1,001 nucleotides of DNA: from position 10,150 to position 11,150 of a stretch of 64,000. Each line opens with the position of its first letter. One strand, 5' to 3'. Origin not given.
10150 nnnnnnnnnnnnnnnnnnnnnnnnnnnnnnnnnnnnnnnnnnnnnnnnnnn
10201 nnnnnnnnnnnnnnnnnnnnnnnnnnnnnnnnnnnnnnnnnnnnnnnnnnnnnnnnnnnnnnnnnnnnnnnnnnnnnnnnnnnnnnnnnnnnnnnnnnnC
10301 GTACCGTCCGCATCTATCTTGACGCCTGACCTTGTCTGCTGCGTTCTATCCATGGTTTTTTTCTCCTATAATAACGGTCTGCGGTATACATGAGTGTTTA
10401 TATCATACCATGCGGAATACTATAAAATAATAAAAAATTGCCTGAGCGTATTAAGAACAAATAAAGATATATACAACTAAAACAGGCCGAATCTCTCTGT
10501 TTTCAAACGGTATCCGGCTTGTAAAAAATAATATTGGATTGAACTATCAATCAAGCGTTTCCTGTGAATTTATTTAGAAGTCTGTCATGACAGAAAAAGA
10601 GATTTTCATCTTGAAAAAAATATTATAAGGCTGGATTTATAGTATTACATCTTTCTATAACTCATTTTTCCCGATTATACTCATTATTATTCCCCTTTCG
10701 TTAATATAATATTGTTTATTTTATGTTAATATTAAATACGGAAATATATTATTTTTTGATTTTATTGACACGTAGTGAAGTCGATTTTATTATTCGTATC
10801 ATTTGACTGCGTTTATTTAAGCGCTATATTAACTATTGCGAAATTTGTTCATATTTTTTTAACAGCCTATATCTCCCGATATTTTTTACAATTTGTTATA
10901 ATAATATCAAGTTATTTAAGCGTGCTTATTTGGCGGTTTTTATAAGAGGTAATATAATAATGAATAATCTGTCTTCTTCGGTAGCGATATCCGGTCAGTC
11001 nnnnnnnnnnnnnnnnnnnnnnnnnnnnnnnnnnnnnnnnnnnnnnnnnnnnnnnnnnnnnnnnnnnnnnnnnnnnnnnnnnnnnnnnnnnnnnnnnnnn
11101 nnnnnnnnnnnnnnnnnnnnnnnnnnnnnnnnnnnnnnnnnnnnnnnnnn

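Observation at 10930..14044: Tandem pair of paralogous Gly/Ala-rich 'glycine-zipper' proteins of unknown function behind a 575-bp AT-rich leader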

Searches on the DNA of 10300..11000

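Call 83: search_rna_families(source=window, start=10300, end=11000, threshold=evalue, max_evalue=1)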
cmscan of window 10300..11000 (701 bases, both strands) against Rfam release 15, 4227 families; matches with E-value up to 1: 0.
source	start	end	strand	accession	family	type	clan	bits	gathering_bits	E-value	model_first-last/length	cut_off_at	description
